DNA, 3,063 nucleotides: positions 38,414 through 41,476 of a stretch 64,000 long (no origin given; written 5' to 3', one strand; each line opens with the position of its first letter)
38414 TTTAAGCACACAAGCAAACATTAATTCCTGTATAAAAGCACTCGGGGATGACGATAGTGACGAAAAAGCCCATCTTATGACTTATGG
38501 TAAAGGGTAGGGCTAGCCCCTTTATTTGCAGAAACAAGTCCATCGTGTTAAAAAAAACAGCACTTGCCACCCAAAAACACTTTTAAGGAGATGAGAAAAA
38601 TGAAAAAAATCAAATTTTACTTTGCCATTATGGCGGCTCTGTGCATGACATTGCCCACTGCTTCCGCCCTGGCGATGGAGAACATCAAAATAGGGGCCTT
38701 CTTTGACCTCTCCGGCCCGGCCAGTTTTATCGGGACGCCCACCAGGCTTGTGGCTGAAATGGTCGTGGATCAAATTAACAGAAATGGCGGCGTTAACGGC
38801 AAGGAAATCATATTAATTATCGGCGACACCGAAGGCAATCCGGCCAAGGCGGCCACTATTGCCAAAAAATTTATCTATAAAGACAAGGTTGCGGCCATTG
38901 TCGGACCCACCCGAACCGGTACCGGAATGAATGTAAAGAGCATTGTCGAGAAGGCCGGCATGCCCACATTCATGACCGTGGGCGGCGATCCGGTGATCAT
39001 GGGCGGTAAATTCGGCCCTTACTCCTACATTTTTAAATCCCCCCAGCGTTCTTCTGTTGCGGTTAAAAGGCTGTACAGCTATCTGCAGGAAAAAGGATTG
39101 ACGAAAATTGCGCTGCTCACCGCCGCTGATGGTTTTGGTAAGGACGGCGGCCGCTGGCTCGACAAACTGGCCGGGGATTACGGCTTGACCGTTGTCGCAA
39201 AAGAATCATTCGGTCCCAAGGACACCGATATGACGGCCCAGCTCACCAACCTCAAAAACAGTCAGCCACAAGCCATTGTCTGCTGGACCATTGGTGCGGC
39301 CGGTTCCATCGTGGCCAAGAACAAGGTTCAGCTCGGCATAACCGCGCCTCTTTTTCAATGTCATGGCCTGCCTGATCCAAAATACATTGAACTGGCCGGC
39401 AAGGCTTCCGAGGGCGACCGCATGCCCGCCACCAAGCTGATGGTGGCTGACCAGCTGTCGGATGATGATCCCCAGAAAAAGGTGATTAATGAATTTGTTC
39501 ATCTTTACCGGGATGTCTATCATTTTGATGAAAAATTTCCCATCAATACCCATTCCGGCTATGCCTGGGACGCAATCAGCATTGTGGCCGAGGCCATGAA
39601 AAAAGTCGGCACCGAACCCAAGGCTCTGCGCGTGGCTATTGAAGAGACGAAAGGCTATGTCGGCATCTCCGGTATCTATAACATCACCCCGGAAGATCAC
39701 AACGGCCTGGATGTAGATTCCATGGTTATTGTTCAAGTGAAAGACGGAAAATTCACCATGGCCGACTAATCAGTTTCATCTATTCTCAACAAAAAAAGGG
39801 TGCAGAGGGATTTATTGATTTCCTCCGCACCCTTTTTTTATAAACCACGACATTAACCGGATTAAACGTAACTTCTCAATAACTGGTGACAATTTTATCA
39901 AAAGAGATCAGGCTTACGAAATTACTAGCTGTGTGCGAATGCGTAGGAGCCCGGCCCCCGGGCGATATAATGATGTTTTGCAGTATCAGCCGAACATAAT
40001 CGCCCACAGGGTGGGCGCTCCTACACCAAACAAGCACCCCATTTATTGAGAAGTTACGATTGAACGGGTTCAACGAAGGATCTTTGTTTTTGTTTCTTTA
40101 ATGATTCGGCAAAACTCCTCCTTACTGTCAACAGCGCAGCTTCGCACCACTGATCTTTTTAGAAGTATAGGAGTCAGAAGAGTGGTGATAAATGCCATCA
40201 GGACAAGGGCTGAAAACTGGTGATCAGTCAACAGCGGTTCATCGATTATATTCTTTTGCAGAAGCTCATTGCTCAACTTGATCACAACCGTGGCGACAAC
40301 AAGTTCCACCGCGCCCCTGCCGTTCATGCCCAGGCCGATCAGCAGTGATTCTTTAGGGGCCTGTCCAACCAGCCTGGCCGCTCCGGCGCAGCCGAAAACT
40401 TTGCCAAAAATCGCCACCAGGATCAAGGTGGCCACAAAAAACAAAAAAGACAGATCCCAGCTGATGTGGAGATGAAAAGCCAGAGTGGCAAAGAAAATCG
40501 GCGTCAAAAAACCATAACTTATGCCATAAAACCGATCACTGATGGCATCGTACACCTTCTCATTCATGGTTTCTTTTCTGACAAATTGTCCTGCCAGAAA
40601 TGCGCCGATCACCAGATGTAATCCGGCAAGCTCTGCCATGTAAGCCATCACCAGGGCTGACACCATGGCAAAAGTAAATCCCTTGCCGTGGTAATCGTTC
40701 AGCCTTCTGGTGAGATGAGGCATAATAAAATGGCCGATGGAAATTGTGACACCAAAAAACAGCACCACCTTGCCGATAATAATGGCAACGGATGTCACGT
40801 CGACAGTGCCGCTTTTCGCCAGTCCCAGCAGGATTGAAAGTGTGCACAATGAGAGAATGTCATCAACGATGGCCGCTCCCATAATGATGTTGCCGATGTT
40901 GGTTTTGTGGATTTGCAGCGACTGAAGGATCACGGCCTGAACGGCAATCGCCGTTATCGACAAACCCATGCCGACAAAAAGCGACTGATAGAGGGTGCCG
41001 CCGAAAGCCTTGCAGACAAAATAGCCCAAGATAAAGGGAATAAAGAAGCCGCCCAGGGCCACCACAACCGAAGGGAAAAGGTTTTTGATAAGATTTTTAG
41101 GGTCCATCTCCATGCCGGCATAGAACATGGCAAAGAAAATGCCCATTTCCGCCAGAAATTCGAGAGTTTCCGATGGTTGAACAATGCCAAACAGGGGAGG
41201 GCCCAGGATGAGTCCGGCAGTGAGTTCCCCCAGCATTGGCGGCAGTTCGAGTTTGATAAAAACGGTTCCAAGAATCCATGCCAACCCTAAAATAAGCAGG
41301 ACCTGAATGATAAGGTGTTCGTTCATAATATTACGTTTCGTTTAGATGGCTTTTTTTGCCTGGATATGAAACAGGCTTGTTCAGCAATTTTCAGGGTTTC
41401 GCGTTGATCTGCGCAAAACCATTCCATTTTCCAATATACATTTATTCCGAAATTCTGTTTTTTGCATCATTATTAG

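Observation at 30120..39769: Transporter and enzyme genes interleaved, with the LivF ATPase translationally fused to an arylacetate-CoA ligase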

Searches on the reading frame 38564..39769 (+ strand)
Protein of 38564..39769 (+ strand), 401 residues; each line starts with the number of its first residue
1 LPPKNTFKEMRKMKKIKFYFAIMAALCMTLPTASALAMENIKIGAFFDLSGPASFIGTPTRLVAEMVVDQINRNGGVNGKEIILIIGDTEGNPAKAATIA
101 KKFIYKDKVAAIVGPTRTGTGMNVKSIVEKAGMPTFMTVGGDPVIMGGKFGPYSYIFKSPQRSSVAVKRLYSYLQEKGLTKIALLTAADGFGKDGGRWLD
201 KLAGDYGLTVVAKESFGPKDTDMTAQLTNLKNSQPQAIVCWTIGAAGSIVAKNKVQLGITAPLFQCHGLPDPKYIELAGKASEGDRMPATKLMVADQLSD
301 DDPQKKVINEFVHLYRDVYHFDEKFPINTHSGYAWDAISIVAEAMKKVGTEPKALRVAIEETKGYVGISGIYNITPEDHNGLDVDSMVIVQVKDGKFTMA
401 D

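Call 3: search_protein_families(library=pfam, proteins=[window:38564-39769:+])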
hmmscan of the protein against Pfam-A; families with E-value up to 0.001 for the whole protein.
window:38564-39769:+ (401 aa): 3 families
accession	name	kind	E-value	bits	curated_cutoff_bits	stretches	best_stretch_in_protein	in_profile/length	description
PF13458.12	Peripla_BP_6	-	9.5e-52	177.2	31.7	1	41-396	2-343/343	Periplasmic binding protein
PF01094.35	ANF_receptor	-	6.3e-19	68.7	25.4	1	62-350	4-295/353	Receptor family ligand binding region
PF13433.12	Peripla_BP_5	-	4.2e-16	59.5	27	1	41-136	1-96/363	Periplasmic binding protein domain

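Call 14: search_protein_families(library=ncbifam, proteins=[window:38564-39769:+])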
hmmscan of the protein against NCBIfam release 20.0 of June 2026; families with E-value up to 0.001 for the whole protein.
window:38564-39769:+ (401 aa): 3 families
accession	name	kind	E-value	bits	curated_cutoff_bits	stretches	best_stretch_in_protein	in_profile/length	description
TIGR03669.1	urea_ABC_arch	equivalog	6.6e-16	58.3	494.8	1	41-263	1-217/375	urea ABC transporter substrate-binding protein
TIGR03407.1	urea_ABC_UrtA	exception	1.7e-13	50.3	492.75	1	41-261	1-218/361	urea ABC transporter substrate-binding protein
NF011933.0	PRK15404.1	subfamily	1.8e-13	50.3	477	1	22-358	8-329/370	high-affinity branched-chain amino acid ABC transporter substrate-binding protein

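Call 16: search_solved_structures(query=window:38564-39769:+, max_evalue=0.00001)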
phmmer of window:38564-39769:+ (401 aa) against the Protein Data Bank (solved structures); distinct sequences matched with E-value up to 0.00001: 25.
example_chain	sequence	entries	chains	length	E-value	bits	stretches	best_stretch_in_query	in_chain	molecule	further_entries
3uk0_A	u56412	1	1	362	2.2e-31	112.4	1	40-399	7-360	Extracellular ligand-binding receptor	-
3sg0_A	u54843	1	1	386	5.4e-31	111.2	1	23-399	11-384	Extracellular ligand-binding receptor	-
3tx6_A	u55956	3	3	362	9e-31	110.4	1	40-400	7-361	Putative branched-chain amino acid transport system substrate-binding protein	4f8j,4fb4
4jb0_A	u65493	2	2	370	1.3e-30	109.9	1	40-400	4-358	branched-chain amino acid transport system substrate-binding protein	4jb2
4q6w_A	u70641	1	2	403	4.1e-30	108.3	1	23-395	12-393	Putative leu/ile/val-binding protein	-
7ylt_B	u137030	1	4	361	4.3e-30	108.2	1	40-398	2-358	Putative ABC transporter, substrate-binding protein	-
4dqd_A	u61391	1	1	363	6.8e-30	107.6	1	40-399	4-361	Extracellular ligand-binding receptor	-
3ukj_A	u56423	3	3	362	1.4e-29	106.5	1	40-399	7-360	Extracellular ligand-binding receptor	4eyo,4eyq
4mpt_A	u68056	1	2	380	1.1e-27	100.3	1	37-395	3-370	Putative leu/ile/val-binding protein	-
4gnr_A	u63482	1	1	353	5.1e-23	84.9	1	39-396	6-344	ABC transporter substrate-binding protein-branched chain amino acid transport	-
3hut_A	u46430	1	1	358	1e-20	77.3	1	44-398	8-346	putative branched-chain amino acid ABC transporter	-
4obb_A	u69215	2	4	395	3.6e-18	69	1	41-363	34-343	Amino acid/amide ABC transporter substrate-binding protein, HAAT family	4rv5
4nqr_A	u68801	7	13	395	6.4e-18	68.1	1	41-363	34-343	Amino acid/amide ABC transporter substrate-binding protein, HAAT family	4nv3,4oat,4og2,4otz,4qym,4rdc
3td9_A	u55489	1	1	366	1.1e-17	67.4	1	41-396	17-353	Branched chain amino acid ABC transporter, periplasmic amino acid-binding protein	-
4mlc_A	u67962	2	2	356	1.1e-15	60.8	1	64-398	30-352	Extracellular ligand-binding receptor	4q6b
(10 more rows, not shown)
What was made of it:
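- The binding protein is nearer to aromatic-acid binders than to amino-acid binders (call 16).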

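Call 42: search_solved_structures(query=window:38564-39769:+, max_evalue=1e-28, show_alignments=5)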
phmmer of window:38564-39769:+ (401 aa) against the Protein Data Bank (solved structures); distinct sequences matched with E-value up to 1e-28: 8.
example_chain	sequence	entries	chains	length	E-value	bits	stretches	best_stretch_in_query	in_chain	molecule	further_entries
3uk0_A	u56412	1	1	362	2.2e-31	112.4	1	40-399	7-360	Extracellular ligand-binding receptor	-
3sg0_A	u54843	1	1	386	5.4e-31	111.2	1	23-399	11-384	Extracellular ligand-binding receptor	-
3tx6_A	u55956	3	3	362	9e-31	110.4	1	40-400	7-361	Putative branched-chain amino acid transport system substrate-binding protein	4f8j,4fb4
4jb0_A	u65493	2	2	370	1.3e-30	109.9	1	40-400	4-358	branched-chain amino acid transport system substrate-binding protein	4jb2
4q6w_A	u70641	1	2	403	4.1e-30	108.3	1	23-395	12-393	Putative leu/ile/val-binding protein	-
7ylt_B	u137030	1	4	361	4.3e-30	108.2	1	40-398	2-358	Putative ABC transporter, substrate-binding protein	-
4dqd_A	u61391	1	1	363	6.8e-30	107.6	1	40-399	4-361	Extracellular ligand-binding receptor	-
3ukj_A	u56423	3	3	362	1.4e-29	106.5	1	40-399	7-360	Extracellular ligand-binding receptor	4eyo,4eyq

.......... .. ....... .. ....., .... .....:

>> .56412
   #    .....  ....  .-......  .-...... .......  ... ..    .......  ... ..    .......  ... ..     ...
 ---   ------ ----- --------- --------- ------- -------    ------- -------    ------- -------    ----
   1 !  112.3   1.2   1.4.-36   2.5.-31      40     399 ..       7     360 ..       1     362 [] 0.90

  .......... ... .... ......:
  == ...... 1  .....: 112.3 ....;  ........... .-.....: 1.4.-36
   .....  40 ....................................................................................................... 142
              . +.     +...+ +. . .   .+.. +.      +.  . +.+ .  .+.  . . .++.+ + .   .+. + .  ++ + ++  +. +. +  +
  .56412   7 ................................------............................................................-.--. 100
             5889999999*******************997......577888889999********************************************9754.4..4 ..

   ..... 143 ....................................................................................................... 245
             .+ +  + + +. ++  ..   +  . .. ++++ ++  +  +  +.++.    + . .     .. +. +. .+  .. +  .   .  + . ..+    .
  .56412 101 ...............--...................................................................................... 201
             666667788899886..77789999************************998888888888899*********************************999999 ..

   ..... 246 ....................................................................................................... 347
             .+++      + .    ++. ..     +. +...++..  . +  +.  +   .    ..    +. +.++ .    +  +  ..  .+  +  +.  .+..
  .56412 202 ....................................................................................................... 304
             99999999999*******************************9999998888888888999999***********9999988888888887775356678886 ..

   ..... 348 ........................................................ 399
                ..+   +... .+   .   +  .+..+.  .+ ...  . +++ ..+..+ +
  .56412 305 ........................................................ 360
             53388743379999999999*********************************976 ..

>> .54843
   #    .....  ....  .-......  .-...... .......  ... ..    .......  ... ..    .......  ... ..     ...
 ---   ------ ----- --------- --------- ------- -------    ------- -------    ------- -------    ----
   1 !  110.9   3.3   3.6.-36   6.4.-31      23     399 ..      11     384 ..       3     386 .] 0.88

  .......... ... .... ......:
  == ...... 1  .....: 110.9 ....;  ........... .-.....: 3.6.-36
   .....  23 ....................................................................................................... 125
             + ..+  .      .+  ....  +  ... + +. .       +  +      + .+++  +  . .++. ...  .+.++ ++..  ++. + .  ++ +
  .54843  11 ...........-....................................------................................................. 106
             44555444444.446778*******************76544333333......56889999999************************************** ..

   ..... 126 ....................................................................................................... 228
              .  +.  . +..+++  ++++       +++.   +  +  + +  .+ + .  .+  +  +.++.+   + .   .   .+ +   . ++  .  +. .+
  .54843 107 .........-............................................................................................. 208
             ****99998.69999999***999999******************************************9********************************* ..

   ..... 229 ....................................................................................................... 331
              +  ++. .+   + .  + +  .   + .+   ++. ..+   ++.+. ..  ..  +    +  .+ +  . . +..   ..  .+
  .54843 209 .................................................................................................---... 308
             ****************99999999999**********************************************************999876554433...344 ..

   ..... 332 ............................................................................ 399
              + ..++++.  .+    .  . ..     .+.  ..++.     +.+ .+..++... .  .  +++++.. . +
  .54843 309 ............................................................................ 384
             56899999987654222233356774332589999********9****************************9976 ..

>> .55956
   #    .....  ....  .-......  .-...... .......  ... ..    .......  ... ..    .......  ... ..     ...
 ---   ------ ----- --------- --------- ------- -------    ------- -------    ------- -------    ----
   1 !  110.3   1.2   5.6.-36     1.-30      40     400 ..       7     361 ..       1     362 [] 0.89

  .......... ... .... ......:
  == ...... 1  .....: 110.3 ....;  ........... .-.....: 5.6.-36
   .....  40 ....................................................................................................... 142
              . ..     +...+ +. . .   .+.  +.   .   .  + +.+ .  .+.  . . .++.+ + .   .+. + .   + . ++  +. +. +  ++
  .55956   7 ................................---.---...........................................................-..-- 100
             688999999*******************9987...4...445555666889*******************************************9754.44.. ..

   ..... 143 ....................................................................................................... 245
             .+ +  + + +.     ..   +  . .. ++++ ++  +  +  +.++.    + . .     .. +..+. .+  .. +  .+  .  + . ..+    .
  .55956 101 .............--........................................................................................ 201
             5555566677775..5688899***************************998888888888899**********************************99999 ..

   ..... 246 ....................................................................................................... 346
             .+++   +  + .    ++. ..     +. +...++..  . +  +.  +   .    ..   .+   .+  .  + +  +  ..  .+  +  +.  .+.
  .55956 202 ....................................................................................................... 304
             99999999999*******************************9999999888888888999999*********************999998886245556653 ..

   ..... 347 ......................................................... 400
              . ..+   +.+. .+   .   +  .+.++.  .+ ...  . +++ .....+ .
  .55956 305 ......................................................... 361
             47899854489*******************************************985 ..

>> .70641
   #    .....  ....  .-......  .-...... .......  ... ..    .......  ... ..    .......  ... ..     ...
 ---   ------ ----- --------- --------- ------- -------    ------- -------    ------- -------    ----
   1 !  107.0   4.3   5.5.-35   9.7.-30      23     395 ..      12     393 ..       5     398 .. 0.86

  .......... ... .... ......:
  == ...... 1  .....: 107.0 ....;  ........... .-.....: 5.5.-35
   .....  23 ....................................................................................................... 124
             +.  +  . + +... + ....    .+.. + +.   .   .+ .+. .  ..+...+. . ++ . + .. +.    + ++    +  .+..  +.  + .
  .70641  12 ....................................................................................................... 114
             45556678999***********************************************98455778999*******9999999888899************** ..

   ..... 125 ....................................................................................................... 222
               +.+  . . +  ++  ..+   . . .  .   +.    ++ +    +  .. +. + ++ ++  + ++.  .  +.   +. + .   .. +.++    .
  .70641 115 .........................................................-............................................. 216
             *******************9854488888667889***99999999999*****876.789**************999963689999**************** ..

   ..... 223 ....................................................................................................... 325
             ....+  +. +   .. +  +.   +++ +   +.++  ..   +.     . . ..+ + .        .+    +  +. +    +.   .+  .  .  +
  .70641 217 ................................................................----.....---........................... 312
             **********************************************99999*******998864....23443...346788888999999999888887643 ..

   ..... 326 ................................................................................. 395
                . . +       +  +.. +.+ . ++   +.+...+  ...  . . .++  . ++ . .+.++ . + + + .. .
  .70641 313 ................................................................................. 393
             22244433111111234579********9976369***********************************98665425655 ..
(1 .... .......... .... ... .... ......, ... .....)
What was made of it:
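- Identity to solved binders is low, as judged by eye from the call 42 alignment.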

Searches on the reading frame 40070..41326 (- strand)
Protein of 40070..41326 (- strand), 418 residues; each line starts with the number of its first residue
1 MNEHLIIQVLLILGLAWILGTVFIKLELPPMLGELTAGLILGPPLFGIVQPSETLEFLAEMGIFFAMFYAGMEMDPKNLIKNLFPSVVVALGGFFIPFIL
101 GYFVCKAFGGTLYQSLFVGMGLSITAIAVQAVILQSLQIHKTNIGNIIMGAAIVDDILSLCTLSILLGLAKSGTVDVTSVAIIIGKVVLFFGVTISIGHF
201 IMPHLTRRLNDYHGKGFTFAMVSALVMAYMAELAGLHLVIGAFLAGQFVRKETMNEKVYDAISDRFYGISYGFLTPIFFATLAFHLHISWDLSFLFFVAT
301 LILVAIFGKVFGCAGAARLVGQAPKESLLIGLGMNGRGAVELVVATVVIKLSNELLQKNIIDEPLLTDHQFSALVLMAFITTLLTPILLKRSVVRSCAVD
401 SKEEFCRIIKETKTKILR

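Call 3: search_protein_families(library=pfam, proteins=[window:40070-41326:-])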
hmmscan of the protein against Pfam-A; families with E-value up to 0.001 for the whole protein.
window:40070-41326:- (418 aa): 1 family
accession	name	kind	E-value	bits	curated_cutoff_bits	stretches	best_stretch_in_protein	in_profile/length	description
PF00999.27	Na_H_Exchanger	-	2.4e-59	201.5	26.2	1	16-390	4-370/375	Sodium/hydrogen exchanger, transmembrane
